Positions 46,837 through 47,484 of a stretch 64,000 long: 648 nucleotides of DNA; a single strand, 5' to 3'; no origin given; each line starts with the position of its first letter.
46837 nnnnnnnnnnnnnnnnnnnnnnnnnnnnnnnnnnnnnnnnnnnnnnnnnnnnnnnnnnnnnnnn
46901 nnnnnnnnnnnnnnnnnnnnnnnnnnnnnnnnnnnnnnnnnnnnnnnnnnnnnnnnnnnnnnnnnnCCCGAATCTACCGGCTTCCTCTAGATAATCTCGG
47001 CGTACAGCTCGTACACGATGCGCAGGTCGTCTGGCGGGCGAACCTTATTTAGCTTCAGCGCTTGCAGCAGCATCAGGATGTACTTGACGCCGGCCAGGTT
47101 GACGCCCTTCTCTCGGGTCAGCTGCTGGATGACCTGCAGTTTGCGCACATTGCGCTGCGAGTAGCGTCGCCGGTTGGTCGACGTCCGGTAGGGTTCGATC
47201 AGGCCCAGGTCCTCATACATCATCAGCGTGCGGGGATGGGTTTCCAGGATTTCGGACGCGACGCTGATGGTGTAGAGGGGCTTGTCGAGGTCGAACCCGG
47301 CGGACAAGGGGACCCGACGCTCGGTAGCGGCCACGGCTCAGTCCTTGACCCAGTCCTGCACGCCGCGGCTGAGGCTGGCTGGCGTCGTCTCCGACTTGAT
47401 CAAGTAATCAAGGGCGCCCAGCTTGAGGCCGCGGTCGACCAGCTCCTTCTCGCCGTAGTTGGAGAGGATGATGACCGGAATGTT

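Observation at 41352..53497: Five HspR-like MerR paralogs in 12 kb, two in operons with orphan receiver proteins, embedded in a stress-gene cluster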

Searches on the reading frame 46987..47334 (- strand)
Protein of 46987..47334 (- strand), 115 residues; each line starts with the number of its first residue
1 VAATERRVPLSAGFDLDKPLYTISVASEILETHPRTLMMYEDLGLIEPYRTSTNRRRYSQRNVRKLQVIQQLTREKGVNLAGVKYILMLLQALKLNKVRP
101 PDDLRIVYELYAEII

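Call 3: search_protein_families(library=pfam, proteins=[window:46987-47334:-], max_evalue=0.01)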
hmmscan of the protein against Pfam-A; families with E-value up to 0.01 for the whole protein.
window:46987-47334:- (115 aa): 3 families
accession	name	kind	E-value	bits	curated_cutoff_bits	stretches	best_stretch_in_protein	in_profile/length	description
PF13411.12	MerR_1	-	2.7e-16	59.9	21.6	1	21-87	1-66/69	MerR HTH family regulatory protein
PF00376.29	MerR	-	1.3e-09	38.2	28.2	1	22-58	1-38/38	MerR family regulatory protein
PF13591.12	MerR_2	-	9.8e-06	25.7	29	1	27-92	7-71/84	MerR HTH family regulatory protein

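Call 4: search_protein_families(library=ncbifam, proteins=[window:46987-47334:-], max_evalue=0.01)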
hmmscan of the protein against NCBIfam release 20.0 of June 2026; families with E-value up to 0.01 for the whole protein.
window:46987-47334:- (115 aa): 13 families
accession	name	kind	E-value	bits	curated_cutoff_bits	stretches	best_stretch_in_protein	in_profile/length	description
NF047375.1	HeatShock_HspR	equivalog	1.6e-26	92.1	105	1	18-93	1-76/92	heat shock protein transcriptional repressor HspR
NF047377.1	heat_HspR_dupli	exception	1.9e-23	83.1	300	1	16-98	122-204/214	heat shock protein transcriptional repressor HspR, fused homodimer type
NF050798.1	TF_FtsR_Actino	equivalog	2.9e-07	30.8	150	1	40-93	25-78/223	transcriptional regulator FtsR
TIGR02044.1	CueR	equivalog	1.1e-06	28.7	147.4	1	35-91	15-71/127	Cu(I)-responsive transcriptional regulator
TIGR01950.1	SoxR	equivalog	6.7e-06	25.9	116.9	1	36-90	17-70/142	redox-sensitive transcriptional activator SoxR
NF053740.1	TransRegTnrAGPos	equivalog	9.9e-06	25.7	140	1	17-84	9-75/108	hypothetical protein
TIGR02051.1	MerR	equivalog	8.7e-05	22.8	150.85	1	23-94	2-73/124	mercury resistance transcriptional regulator MerR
NF033518.0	transpos_IS607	equivalog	0.001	18.6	110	1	26-75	3-52/187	IS607 family transposase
NF007069.0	PRK09514.1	equivalog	0.0018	18.3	143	1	21-88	2-69/141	Zn(2+)-responsive transcriptional regulator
NF041849.1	trans_regNmlR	equivalog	0.0021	18.1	175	1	23-86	3-67/117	stress response transcriptional regulator NmlR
TIGR02043.1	ZntR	equivalog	0.0048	17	167.95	1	21-87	2-68/131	Zn(2+)-responsive transcriptional regulator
NF007590.0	PRK10227.1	equivalog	0.0058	16.7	244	1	31-86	11-66/135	Cu(I)-responsive transcriptional regulator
NF007617.0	PRK10265.1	equivalog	0.0086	16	138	0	42-93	29-80/101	chaperone modulator CbpM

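Call 7: find_encoding_contigs(protein=window:46987-47334:-, flank=10000, max_places=6)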
Protein window:46987-47334:- (115 aa): 5 contigs read that carry it; 3 places shown.
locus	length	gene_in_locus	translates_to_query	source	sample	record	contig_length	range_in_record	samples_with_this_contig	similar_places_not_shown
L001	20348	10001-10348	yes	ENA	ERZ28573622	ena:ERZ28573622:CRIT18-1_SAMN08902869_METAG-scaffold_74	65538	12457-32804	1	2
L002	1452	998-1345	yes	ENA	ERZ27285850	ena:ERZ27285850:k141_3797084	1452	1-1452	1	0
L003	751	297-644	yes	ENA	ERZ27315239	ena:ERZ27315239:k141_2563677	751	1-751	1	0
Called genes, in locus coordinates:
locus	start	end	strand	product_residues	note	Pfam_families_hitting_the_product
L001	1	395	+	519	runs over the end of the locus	PF00370:FGGY_N, PF02782:FGGY_C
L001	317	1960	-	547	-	PF00704:Glyco_hydro_18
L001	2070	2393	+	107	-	-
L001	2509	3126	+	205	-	PF13529:Peptidase_C39_2 (weak)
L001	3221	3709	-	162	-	-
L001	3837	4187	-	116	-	PF00376:MerR, PF13411:MerR_1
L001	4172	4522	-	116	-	PF00072:Response_reg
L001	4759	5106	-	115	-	PF13411:MerR_1, PF13591:MerR_2 (weak), PF00376:MerR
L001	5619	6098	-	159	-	PF13240:Zn_Ribbon_1 (weak)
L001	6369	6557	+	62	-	-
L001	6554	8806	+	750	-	PF00912:Transgly, PF00905:Transpeptidase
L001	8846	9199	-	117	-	PF12732:YtxH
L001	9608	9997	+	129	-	PF00072:Response_reg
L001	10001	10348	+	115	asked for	PF00376:MerR, PF13411:MerR_1, PF13591:MerR_2 (weak)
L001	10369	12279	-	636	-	PF00004:AAA, PF07728:AAA_5 (weak), PF17862:AAA_lid_3, PF01434:Peptidase_M41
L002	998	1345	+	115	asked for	PF00376:MerR, PF13411:MerR_1, PF13591:MerR_2 (weak)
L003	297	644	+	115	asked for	PF00376:MerR, PF13411:MerR_1, PF13591:MerR_2 (weak)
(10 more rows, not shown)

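Call 9: find_homologous_proteins(query=window:46987-47334:-, max_evalue=0.00001)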
Query window:46987-47334:- (115 aa): 1631 proteins with E <= 0.00001 among 1635 candidates; the best 120 are listed.
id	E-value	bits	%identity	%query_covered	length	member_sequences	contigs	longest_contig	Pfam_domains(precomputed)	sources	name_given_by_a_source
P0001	9.9e-67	240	100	100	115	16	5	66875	PF00376.30,PF13411.13,PF13591.13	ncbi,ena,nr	ncbi:MAG: MerR family transcriptional regulator [Chloroflexi bacterium]|nr:MAG: MerR family transcri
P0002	2.4e-65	235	97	100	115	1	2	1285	PF00376.30,PF13411.13,PF13591.13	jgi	jgi:MerR family transcriptional regulator/heat shock protein HspR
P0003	7.6e-65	233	97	100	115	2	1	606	PF00376.30,PF13411.13,PF13591.13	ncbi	-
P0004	9.9e-64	230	95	100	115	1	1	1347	PF00376.30,PF13411.13,PF13591.13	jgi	-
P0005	2.8e-63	228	95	100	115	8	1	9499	PF00376.30,PF13411.13,PF13591.13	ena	-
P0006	1.1e-62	227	93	100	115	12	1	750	PF00376.30,PF13411.13,PF13591.13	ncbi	-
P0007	1.3e-60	220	94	100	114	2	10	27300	PF00376.30,PF13411.13,PF13591.13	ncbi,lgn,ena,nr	ncbi:MAG TPA: MerR family transcriptional regulator [Candidatus Limnocylindria bacterium]|nr:MerR fa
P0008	1.1e-59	217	89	99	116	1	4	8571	PF00376.30,PF13411.13,PF13591.13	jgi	jgi:MerR family transcriptional regulator, heat shock protein HspR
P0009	1.5e-59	216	86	100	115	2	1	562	PF00376.30,PF13411.13,PF13591.13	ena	-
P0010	1.1e-58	214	89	99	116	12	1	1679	PF00376.30,PF13411.13,PF13591.13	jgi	jgi:MerR family transcriptional regulator/heat shock protein HspR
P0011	1.2e-57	210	85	100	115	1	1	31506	PF00376.30,PF13411.13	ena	-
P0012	4.1e-55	202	87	96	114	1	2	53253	PF00376.30,PF13411.13,PF13591.13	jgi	jgi:MerR family transcriptional regulator/heat shock protein HspR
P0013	1.0e-54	201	85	98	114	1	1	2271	PF00376.30,PF13411.13,PF13591.13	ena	-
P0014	8.0e-54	198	84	98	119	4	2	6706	PF00376.30,PF13411.13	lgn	-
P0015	1.5e-53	197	88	90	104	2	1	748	PF00376.30,PF13411.13,PF13591.13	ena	-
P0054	6.7e-47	176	73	98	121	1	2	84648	PF00376.30,PF13411.13,PF13591.13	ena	-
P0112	1.7e-43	165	74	91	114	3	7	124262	PF00376.30,PF13411.13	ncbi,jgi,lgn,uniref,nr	ncbi:MAG: MerR family transcriptional regulator [Candidatus Dormibacteraeota bacterium]|uniref:MerR 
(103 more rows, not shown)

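Call 11: find_related_loci(query=A2, collection=genome_contigs, flank=6000)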
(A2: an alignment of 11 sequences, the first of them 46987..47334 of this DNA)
Query A2 (115 aa) in genome_contigs; peptide patterns used: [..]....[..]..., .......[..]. (x = any residue, [..] = any of these).
422 stretches matched a pattern; 415 encode a relative of the query (tblastn E <= 1e-3); the best 80 are kept; 80 distinct loci.
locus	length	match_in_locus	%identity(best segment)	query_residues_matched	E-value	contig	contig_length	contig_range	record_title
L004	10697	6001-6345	97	1-115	9e-71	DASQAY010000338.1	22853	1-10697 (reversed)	MAG TPA_asm: Candidatus Eisenbacteria bacterium isolate SMAG_U11657 k141_953540, whole genome shotgun sequence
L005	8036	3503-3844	93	1-115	1e-66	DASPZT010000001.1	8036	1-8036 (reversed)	MAG TPA_asm: Candidatus Limnocylindria bacterium isolate SMAG_U11626 k141_1123076, whole genome shotgun sequence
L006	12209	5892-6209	88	10-115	2e-59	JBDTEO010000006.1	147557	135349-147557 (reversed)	MAG: Candidatus Dormibacter sp. isolate cluster2_bin.204 k127_3702485, whole genome shotgun sequence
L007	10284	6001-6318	86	10-115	3e-59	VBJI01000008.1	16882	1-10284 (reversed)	MAG: Chloroflexi bacterium isolate CF_152 14_1009_09_20cm_scaffold_2618, whole genome shotgun sequence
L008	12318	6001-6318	87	10-115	4e-59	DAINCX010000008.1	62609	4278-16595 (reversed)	MAG TPA_asm: Candidatus Dormiibacterota bacterium isolate CTOTU41355 NODE_133_length_62609_cov_20.646481, whole genome s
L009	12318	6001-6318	87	10-115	3e-59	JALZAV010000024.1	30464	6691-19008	MAG: Candidatus Dormiibacterota bacterium isolate KAP bin100 SD1490_NODE_255_length_30464_cov_4.792498, whole genome sho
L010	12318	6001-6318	87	10-115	3e-59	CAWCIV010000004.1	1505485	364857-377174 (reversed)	MAG: uncultured Chloroflexia bacterium isolate MFD04580.bin.2.20 genome assembly, contig: contig_9153, whole genome shot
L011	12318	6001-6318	87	10-115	3e-59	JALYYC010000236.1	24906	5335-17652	MAG: Candidatus Dormiibacterota bacterium isolate KAP bin29 SD1490-92_k127_468785, whole genome shotgun sequence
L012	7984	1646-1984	83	3-115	5e-59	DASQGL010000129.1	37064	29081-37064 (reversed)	MAG TPA_asm: Candidatus Limnocylindrales bacterium isolate SMAG_U11805 k141_448544, whole genome shotgun sequence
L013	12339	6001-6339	83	3-115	6e-59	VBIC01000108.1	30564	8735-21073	MAG: Chloroflexi bacterium isolate CF_120 14_0903_12_20cm_scaffold_573, whole genome shotgun sequence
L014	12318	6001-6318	88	10-115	4e-59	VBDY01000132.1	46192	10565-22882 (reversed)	MAG: Chloroflexi bacterium isolate CF_12 14_0929_12_20cm_scaffold_467, whole genome shotgun sequence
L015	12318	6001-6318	88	10-115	4e-59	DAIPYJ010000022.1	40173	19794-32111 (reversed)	MAG TPA_asm: Candidatus Dormiibacterota bacterium isolate CTOTU3119 NODE_91_length_40173_cov_4.906875, whole genome shot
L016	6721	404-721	87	10-115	4e-59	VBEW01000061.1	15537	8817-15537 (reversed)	MAG: Chloroflexi bacterium isolate CF_36 14_1009_16_40cm_scaffold_8228, whole genome shotgun sequence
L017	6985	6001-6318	86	10-115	5e-59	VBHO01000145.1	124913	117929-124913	MAG: Chloroflexi bacterium isolate CF_106 14_1009_12_40cm_scaffold_1583, whole genome shotgun sequence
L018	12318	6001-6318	87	10-115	9e-59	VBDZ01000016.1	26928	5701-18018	MAG: Chloroflexi bacterium isolate CF_13 14_1009_09_30cm_scaffold_904, whole genome shotgun sequence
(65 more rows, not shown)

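Call 36: find_encoding_contigs(protein=P0112, flank=10000, max_places=2)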
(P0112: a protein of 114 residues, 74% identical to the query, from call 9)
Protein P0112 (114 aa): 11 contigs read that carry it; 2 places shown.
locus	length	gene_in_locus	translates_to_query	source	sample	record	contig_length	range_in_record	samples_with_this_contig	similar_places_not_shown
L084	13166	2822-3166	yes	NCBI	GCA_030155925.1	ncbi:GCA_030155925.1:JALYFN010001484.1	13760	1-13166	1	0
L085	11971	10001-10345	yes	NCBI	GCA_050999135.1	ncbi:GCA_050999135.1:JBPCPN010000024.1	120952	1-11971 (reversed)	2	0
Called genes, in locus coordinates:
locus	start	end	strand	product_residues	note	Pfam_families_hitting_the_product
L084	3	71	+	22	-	?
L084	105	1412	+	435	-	PF01018:GTP1_OBG, PF01926:MMR_HSR1, PF02421:FeoB_N, PF09269:DUF1967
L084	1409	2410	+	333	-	PF01467:CTP_transf_like, PF02410:RsfS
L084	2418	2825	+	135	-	PF00072:Response_reg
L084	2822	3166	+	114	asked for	PF00376:MerR, PF13411:MerR_1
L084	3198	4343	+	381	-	PF20706:GT4-conflict, PF00534:Glycos_transf_1, PF13692:Glyco_trans_1_4, PF13524:Glyco_trans_1_2 (faint)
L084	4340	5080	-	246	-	PF08713:DNA_alkylation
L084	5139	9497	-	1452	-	PF00310:GATase_2, PF04898:Glu_syn_central, PF01645:Glu_synthase, PF01493:GXGXG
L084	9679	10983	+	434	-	PF03098:An_peroxidase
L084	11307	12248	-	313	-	PF00892:EamA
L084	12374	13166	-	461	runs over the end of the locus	?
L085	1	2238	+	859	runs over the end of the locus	PF00133:tRNA-synt_1, PF09334:tRNA-synt_1g, PF13603:tRNA-synt_1_2 (weak), PF08264:Anticodon_1, PF10458:Val_tRNA-synt_C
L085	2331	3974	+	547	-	-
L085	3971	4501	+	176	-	-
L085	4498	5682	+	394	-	-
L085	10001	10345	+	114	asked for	PF00376:MerR, PF13411:MerR_1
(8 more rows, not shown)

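Call 37: find_encoding_contigs(protein=P0054, flank=10000, max_places=2)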
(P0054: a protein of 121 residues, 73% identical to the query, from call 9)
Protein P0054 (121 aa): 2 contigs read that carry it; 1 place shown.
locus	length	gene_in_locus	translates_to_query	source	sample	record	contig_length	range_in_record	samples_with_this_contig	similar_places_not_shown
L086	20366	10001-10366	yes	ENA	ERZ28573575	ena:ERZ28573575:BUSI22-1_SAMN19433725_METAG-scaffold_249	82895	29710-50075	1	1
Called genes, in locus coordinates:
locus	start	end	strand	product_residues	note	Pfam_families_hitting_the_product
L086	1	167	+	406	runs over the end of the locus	-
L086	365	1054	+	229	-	-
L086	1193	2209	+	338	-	PF06723:MreB_Mbl, PF00022:Actin (weak), PF00012:HSP70, PF14450:FtsA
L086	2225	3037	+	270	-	PF04085:MreC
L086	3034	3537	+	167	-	PF04093:MreD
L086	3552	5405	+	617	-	PF03717:PBP_dimer, PF00905:Transpeptidase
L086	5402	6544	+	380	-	PF01098:FTSW_RODA_SPOVE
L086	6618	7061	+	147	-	PF00829:Ribosomal_L21p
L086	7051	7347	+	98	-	PF01016:Ribosomal_L27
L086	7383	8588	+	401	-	PF01018:GTP1_OBG, PF01926:MMR_HSR1, PF02421:FeoB_N (faint), PF09269:DUF1967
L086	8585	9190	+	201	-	PF01467:CTP_transf_like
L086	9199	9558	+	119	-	PF02410:RsfS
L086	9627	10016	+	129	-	PF00072:Response_reg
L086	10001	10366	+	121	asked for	PF13411:MerR_1, PF13591:MerR_2 (weak), PF00376:MerR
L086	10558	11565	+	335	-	PF13439:Glyco_transf_4, PF00534:Glycos_transf_1, PF13692:Glyco_trans_1_4, PF20706:GT4-conflict (weak), PF13524:Glyco_trans_1_2 (weak)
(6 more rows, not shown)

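Call 40: search_solved_structures(query=window:46987-47334:-, max_evalue=0.01, show_alignments=2)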
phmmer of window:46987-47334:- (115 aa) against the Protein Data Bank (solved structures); distinct sequences matched with E-value up to 0.01: 6.
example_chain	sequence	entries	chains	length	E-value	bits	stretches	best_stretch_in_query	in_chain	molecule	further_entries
4r4e_B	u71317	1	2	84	3.3e-11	46.6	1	17-90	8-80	HTH-type transcriptional regulator GlnR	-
7tec_A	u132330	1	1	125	3.5e-07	33.7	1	18-106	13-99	HTH-type transcriptional regulator GlnR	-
7tea_B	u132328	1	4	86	2.5e-06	31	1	19-87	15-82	Glutamine synthetase repressor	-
4r24_B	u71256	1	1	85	0.00078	22.9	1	17-84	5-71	HTH-type transcriptional regulator TnrA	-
4r22_B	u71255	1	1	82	0.00091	22.7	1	17-83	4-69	HTH-type transcriptional regulator TnrA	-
4ua1_A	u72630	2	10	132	0.0021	21.5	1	33-87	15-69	Regulatory protein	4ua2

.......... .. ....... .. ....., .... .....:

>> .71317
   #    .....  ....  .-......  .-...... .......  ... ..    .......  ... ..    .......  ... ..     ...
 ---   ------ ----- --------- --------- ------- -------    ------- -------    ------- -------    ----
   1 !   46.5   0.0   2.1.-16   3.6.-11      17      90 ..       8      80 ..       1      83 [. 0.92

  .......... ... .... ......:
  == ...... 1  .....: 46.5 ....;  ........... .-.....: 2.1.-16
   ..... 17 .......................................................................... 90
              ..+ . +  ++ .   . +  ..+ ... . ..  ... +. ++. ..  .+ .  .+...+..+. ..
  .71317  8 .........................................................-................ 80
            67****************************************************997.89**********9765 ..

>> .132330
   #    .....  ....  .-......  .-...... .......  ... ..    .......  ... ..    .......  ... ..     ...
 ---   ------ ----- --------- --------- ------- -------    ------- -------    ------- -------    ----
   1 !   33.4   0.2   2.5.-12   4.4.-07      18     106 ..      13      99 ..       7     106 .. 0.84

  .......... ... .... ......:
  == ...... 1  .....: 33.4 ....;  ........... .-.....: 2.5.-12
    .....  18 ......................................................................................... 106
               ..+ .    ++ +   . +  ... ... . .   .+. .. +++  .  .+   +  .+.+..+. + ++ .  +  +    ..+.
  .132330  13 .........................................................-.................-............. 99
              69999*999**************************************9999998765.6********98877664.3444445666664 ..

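Call 45: search_protein_representatives(protein=window:46987-47334:-)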
Query: 115 residues. Proteins with E-value up to 0.001 (for the whole library): 3624; up to 1e-10: 1162; up to 1e-30: 11. The best 150 are listed.
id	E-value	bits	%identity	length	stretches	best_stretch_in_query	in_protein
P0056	4.2e-47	174.8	86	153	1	10-104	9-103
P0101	2.1e-44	166.1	70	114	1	4-115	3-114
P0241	4.2e-35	136.3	65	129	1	11-114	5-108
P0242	2.2e-34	134.0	93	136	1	9-78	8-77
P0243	1.1e-33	131.8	46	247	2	16-90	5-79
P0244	1.4e-33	131.4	65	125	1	7-106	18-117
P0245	1.7e-33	131.1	82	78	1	38-115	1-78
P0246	3.2e-33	130.3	68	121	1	10-105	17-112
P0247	1.2e-32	128.4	67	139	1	12-105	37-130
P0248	4.1e-32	126.7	82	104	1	38-115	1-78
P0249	2.4e-31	124.2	65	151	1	3-97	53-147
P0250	1.3e-30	121.9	72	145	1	11-93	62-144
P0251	1.4e-30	121.7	59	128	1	8-105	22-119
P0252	4.3e-30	120.2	42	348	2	17-89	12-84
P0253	6.3e-30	119.7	86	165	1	6-74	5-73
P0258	6.0e-28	113.3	71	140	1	11-89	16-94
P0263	6.4e-25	103.6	58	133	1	14-104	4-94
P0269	1.5e-22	96.0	58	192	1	13-95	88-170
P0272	2.4e-21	92.1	47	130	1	10-114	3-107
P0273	1.1e-20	90.0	47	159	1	14-114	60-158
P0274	1.2e-20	89.8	49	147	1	8-113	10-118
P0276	3.5e-20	88.4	50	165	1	9-104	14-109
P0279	1.0e-19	86.8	52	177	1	15-95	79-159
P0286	2.4e-18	82.4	46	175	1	11-113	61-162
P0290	7.1e-18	80.9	52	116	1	9-94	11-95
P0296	1.3e-17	80.1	45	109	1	8-101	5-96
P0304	3.4e-17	78.8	42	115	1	12-113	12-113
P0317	1.0e-16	77.3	45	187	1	14-111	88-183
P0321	1.3e-16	76.9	44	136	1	15-111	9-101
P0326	1.9e-16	76.3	44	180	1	9-102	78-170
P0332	2.7e-16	75.9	54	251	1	15-101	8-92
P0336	3.5e-16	75.5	44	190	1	11-96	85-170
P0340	4.0e-16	75.3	45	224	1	11-99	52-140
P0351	7.5e-16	74.4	55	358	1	15-92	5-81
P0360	9.2e-16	74.2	46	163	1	17-111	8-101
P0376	1.7e-15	73.3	46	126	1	18-114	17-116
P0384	2.4e-15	72.8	47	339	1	4-94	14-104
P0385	2.5e-15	72.8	43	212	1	8-91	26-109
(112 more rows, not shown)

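Call 46: list_cluster_members(proteins=[P0241, P0244, P0251, P0263, P0272, P0274, P0276, P0243, P0290, P0304])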
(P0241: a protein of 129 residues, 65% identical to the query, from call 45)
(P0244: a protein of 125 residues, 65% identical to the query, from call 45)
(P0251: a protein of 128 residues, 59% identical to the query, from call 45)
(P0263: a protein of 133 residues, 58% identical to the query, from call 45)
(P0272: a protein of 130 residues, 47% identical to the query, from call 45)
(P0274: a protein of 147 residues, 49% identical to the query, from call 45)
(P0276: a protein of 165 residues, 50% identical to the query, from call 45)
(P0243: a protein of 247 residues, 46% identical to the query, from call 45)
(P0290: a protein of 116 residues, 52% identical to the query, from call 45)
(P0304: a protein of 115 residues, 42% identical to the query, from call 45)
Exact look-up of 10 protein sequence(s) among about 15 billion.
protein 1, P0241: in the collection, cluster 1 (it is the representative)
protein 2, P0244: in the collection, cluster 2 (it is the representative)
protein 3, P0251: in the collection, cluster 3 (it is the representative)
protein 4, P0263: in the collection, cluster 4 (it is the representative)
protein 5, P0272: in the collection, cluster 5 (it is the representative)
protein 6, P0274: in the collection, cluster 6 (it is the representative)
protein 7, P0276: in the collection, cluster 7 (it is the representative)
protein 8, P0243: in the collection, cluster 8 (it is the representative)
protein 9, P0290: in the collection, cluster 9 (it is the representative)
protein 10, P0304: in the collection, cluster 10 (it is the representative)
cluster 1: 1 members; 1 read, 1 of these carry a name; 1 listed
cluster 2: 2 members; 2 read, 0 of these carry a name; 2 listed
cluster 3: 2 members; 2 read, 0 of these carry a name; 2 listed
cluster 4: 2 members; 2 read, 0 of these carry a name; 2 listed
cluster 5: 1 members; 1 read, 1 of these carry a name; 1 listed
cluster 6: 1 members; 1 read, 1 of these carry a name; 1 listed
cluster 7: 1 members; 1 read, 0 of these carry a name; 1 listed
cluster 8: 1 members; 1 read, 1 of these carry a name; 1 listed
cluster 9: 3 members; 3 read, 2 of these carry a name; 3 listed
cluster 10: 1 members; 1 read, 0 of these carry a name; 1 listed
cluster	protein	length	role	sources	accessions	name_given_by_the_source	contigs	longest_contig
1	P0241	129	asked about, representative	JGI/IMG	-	MerR family transcriptional regulator, heat shock protein HspR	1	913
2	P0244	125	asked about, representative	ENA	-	-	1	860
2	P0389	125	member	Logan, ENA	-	-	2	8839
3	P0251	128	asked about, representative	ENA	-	-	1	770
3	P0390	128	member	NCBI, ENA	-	-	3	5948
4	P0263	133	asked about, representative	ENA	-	-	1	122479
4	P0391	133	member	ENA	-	-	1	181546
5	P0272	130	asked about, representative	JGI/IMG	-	DNA-binding transcriptional MerR regulator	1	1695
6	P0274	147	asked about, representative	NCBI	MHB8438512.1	MAG: MerR family transcriptional regulator [Acidimicrobiales bacterium]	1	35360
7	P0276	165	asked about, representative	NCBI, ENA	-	-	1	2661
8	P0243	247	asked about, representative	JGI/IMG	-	MerR family transcriptional regulator, heat shock protein HspR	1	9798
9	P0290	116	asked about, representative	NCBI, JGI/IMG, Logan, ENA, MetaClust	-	\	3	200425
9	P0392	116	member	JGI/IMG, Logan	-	MerR family transcriptional regulator/heat shock protein HspR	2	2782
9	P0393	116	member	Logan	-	-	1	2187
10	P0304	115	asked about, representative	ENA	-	-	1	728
